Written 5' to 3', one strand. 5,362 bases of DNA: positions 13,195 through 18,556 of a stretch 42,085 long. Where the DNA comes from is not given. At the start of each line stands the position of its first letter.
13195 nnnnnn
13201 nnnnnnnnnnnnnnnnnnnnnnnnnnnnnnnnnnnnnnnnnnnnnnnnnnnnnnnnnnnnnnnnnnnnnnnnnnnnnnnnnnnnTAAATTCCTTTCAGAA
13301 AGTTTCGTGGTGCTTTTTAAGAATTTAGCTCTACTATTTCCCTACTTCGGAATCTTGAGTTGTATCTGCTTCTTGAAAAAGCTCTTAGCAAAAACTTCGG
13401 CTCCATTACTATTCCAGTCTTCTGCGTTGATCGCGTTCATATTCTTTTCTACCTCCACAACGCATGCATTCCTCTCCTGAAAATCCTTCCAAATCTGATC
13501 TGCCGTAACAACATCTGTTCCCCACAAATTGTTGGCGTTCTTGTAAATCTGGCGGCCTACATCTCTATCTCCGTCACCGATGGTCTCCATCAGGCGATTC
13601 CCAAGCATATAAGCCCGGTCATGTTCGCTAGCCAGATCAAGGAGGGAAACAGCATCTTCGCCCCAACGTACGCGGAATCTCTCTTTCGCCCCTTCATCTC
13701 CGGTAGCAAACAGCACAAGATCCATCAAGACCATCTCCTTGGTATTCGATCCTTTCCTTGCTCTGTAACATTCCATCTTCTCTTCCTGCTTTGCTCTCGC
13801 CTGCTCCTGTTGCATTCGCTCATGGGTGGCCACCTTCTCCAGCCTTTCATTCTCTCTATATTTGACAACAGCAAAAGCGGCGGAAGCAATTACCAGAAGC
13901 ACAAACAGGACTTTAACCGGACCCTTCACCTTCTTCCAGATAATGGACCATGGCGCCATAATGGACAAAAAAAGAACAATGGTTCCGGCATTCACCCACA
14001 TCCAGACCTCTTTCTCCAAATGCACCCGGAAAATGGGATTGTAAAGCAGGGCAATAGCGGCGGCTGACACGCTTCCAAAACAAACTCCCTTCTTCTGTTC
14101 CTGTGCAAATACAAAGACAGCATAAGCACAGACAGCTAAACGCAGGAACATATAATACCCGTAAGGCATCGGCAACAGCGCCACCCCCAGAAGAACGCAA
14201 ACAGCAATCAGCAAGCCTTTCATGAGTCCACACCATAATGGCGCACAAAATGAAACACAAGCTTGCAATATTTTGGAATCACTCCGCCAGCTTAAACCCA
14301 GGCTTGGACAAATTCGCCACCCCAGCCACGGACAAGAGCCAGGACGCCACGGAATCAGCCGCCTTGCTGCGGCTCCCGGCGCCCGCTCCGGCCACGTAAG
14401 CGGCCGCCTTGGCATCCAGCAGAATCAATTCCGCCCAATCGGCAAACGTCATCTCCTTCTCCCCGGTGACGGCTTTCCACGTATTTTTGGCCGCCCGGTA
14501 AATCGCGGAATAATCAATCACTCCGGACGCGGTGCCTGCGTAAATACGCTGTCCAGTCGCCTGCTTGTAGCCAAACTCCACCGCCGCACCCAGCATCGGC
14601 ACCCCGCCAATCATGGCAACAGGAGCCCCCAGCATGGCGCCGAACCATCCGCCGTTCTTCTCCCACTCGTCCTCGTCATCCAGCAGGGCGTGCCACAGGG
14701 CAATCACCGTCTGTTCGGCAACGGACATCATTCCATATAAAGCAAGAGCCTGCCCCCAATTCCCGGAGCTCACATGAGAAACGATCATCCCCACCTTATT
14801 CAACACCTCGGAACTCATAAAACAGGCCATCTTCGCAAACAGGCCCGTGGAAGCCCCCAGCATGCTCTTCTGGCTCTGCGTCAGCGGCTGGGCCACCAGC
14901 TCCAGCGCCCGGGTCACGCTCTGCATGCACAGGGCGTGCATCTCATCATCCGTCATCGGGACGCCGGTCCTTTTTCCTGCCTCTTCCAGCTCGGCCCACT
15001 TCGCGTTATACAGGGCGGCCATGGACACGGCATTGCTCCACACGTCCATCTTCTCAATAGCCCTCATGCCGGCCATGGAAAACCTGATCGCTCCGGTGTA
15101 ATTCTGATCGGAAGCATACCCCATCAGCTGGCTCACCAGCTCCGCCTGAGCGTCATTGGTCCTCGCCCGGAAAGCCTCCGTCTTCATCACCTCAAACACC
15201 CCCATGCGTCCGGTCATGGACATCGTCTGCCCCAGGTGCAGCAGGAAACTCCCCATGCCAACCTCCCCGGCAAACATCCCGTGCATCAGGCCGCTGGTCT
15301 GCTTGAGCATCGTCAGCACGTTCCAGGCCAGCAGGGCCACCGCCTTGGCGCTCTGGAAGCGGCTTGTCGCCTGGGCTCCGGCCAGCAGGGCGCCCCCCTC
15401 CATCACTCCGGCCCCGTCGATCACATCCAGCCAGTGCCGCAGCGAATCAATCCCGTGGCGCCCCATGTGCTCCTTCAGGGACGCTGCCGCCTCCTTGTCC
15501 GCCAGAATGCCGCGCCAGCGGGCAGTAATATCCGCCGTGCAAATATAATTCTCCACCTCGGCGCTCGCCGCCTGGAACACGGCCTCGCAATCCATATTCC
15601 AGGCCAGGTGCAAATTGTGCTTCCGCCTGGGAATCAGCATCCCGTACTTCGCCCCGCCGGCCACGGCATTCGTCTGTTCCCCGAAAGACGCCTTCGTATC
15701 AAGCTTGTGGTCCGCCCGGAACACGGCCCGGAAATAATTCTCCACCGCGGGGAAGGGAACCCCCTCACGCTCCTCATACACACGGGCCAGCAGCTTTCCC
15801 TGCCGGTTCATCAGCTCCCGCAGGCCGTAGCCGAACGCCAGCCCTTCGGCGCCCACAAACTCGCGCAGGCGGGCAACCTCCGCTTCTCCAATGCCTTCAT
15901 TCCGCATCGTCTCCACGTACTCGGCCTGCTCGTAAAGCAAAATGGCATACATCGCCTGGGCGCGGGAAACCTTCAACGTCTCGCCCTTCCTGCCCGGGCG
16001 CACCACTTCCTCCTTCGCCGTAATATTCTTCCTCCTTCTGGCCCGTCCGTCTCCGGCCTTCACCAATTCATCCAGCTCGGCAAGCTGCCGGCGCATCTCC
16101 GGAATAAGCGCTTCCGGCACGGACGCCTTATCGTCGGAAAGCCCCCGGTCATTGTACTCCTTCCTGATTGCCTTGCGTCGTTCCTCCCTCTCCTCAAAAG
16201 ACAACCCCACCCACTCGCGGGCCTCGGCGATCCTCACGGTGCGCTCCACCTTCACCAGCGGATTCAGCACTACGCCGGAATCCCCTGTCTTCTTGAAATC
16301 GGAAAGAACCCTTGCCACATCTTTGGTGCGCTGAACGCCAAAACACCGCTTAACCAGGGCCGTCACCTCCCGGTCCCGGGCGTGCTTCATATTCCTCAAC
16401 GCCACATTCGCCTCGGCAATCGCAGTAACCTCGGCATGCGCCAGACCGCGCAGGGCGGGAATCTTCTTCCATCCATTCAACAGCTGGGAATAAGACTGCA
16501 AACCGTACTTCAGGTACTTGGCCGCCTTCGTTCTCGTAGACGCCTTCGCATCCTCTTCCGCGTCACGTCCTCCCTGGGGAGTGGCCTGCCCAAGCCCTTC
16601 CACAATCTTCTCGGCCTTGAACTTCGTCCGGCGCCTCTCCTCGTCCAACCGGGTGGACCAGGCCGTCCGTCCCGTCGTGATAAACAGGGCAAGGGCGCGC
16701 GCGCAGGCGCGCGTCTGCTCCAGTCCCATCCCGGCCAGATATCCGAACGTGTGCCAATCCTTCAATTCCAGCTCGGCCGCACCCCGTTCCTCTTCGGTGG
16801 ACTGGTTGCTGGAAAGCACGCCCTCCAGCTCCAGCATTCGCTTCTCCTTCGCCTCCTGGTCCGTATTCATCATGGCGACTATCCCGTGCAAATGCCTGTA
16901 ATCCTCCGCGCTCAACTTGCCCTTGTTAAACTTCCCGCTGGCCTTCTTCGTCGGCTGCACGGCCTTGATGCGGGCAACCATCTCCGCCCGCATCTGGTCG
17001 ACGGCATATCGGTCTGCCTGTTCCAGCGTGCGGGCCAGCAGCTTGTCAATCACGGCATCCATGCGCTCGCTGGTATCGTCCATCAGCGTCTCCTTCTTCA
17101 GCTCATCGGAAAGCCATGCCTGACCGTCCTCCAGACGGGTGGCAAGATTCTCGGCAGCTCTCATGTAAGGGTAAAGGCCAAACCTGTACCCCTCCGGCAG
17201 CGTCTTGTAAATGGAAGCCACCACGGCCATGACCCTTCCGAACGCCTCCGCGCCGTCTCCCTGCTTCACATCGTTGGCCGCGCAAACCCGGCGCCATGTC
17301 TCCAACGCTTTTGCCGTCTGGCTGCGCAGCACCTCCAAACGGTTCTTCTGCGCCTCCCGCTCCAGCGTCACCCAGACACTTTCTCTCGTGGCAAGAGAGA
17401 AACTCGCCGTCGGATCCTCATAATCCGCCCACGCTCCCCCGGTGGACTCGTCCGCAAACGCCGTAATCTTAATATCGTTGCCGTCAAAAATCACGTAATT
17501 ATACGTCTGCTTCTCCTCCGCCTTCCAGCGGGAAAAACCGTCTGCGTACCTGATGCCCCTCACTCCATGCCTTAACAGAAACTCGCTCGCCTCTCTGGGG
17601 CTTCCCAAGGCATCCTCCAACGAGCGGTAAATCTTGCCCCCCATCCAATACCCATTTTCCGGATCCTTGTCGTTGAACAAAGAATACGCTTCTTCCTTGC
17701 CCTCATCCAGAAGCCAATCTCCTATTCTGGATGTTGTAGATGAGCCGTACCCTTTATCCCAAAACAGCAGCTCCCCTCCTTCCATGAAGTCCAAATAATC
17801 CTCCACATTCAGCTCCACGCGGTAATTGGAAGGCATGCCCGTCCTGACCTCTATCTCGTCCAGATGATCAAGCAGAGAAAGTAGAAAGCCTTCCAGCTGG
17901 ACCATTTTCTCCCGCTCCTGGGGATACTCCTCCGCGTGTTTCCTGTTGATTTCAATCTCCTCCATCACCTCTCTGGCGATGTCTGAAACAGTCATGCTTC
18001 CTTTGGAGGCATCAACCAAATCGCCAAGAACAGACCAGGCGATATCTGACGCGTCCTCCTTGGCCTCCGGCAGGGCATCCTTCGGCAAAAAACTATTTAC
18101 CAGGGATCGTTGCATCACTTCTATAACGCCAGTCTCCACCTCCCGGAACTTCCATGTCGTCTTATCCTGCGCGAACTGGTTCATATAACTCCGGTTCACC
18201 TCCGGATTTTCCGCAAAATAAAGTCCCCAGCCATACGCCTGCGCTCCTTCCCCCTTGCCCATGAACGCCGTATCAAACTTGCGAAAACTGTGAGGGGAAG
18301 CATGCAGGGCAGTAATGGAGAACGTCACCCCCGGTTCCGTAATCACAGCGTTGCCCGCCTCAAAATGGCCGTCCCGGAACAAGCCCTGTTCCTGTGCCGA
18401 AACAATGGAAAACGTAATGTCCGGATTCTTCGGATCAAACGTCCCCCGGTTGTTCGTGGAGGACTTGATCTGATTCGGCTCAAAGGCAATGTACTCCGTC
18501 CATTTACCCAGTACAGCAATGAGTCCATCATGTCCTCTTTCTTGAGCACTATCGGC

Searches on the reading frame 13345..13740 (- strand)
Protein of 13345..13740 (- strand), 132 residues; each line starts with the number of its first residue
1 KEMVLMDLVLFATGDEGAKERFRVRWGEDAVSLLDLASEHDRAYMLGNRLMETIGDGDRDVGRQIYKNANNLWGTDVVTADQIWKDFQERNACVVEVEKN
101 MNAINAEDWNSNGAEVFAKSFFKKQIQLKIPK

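Call 11: find_homologous_proteins(query=window:13345-13740:-)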
Query seq(132 aa) (132 aa): 5 proteins with E <= 0.001 among 6 candidates.
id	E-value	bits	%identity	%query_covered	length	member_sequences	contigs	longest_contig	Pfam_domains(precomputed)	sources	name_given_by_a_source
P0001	1.9e-64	233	81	100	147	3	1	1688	-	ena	-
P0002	7.6e-64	232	81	100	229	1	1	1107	-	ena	-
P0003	1.5e-61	224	78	98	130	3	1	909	-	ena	-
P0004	2.3e-50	188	65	100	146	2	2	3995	-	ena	-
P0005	4.3e-30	122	59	79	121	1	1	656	-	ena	-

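Call 15: find_encoding_contigs(protein=P0002, flank=10000)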
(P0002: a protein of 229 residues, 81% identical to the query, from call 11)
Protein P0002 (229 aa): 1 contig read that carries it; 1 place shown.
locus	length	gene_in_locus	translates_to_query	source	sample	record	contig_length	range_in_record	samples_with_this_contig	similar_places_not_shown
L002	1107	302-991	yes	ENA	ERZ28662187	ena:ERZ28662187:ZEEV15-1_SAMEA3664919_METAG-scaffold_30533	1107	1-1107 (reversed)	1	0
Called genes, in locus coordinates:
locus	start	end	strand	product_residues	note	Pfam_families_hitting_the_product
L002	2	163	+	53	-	?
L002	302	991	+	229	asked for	-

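Call 16: find_encoding_contigs(protein=P0001, flank=10000)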
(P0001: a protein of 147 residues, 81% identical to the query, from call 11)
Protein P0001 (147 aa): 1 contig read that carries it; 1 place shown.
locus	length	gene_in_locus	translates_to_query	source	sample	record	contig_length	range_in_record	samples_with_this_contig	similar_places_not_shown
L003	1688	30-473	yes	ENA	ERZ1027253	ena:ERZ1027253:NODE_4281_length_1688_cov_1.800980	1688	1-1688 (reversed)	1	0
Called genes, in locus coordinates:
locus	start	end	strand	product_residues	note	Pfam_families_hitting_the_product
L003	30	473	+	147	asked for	-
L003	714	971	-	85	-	PF07927:HicA_toxin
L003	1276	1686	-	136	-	?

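Call 17: find_encoding_contigs(protein=P0004, flank=10000)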
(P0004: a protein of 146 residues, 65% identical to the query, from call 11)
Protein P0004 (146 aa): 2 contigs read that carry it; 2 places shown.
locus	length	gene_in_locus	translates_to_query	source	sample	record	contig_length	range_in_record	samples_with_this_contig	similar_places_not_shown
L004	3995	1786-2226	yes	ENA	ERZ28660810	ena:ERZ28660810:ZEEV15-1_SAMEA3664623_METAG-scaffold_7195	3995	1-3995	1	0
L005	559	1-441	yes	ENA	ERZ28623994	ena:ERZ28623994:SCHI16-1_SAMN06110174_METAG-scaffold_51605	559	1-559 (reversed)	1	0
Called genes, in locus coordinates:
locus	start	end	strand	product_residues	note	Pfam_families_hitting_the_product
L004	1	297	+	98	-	?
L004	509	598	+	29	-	-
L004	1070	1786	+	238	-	-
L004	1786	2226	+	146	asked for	-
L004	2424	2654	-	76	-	-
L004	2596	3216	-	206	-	-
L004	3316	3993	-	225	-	?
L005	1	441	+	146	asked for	?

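Call 18: find_encoding_contigs(protein=P0003, flank=10000)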
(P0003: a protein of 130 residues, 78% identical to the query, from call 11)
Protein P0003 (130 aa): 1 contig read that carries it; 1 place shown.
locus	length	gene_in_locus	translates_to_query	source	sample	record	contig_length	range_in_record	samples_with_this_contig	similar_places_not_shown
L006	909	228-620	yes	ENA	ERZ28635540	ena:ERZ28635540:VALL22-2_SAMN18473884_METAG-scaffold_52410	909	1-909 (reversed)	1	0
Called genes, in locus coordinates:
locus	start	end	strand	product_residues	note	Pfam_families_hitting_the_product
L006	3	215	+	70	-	?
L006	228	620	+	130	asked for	-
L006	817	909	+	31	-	?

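Call 19: find_encoding_contigs(protein=P0005, flank=10000)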
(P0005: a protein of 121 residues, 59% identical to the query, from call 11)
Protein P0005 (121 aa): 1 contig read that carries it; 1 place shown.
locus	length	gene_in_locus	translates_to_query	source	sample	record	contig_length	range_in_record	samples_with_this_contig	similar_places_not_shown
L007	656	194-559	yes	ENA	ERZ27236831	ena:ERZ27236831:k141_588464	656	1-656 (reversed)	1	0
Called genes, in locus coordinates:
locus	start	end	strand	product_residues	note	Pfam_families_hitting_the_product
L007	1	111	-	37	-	?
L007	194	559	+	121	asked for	-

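Call 22: find_related_loci(query=A2, collection=viral_contigs, flank=10000)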
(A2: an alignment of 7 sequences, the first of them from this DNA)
Query A2 (132 aa) in viral_contigs; peptide patterns used: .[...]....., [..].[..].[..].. (x = any residue, [..] = any of these).
186 stretches matched a pattern; 27 encode a relative of the query (tblastn E <= 1e-3); 26 distinct loci.
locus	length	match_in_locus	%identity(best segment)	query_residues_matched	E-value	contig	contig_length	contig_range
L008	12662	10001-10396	98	1-132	9e-86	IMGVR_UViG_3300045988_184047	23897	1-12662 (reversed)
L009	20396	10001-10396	89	1-132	7e-79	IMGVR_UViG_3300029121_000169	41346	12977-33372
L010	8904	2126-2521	78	1-132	2e-68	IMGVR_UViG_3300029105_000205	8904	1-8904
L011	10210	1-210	99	63-132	1e-42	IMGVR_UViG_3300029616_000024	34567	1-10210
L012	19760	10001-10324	60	1-107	4e-39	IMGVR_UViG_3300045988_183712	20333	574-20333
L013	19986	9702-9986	62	5-105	1e-37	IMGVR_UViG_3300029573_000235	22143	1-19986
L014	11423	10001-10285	62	5-105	1e-37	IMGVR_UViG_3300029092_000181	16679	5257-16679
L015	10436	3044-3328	62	5-105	1e-37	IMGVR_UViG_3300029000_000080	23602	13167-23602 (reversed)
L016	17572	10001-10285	62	5-105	1e-37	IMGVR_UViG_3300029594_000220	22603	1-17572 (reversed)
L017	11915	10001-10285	62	5-105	1e-37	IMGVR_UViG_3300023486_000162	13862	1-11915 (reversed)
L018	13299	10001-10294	51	1-98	3e-29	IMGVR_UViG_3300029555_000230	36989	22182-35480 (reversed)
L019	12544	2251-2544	52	1-98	5e-29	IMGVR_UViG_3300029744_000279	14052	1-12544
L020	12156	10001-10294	52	1-98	5e-29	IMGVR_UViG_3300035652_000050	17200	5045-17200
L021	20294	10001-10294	52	1-98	5e-29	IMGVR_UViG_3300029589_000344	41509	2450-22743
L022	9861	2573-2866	52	1-98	5e-29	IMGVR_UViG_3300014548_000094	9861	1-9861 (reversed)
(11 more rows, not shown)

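Call 23: find_related_loci(query=A2, collection=genome_contigs, flank=10000)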
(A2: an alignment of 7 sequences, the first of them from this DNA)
Query A2 (132 aa) in genome_contigs; peptide patterns used: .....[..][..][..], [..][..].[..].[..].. (x = any residue, [..] = any of these).
141 stretches matched a pattern, but none encodes a relative of the query by tblastn (E <= 1e-3).

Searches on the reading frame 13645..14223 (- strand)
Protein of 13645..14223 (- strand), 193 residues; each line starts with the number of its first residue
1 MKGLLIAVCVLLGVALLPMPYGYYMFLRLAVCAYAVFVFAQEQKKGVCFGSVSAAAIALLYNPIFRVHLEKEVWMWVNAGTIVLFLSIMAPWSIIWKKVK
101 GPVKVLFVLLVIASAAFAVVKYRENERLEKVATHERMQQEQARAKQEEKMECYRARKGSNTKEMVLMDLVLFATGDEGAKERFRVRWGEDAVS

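Call 45: find_related_loci(query=window:13645-14223:-, collection=viral_contigs, flank=10000)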
Query seq(193 aa) (193 aa) in viral_contigs; peptide patterns used: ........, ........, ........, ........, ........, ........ (x = any residue, [..] = any of these).
17 stretches matched a pattern; 14 encode a relative of the query (tblastn E <= 1e-3); 13 distinct loci.
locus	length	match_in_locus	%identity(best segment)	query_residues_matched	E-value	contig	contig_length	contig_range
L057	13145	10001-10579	100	1-193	7e-128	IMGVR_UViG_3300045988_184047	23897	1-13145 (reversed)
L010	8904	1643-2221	94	1-193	3e-121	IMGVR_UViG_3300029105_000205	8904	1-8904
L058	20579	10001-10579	87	1-193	3e-116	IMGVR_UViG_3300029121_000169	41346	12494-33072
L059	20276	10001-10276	87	1-92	9e-52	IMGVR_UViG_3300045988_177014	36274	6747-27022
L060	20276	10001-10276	85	1-92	2e-51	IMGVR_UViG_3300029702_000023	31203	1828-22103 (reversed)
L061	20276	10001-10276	85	1-92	2e-51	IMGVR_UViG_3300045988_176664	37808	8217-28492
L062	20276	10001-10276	85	1-92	3e-51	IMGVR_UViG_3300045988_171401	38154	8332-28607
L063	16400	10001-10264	82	1-88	6e-45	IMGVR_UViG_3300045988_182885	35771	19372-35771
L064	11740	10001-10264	82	1-88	6e-45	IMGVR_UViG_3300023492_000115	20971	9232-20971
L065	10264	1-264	82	1-88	6e-45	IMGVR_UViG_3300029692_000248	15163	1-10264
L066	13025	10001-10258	83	1-86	3e-43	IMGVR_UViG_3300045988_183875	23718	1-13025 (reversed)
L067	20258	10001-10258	83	1-86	3e-43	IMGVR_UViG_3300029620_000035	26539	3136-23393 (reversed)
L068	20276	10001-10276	85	1-92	2e-51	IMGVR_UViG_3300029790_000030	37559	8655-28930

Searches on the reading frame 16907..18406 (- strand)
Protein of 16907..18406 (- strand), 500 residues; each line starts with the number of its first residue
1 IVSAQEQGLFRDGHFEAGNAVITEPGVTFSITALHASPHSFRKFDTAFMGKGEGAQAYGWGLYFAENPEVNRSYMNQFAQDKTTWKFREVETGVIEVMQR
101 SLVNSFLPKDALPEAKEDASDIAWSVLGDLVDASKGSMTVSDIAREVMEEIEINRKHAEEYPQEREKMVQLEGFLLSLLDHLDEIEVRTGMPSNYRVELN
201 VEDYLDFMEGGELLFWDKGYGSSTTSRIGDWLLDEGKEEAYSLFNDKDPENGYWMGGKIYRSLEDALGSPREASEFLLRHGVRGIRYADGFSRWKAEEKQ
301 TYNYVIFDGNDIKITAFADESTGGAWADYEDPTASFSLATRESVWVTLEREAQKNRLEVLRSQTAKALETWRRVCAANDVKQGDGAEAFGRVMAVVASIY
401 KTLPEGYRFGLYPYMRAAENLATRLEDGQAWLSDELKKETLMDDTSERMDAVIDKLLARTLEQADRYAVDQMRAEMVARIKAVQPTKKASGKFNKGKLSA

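Call 39: search_protein_families(library=pfam, proteins=[window:16907-18406:-], max_evalue=0.1)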
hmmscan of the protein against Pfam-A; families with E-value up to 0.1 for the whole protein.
window:16907-18406:- (500 aa): 2 families
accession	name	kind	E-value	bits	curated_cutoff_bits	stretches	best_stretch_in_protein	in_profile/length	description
PF10180.14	WKF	-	0.063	13.6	25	0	73-89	1-17/63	WKF domain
PF18760.7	ART-PolyVal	-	0.092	13.9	31.2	0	35-76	11-46/140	ADP-Ribosyltransferase in polyvalent proteins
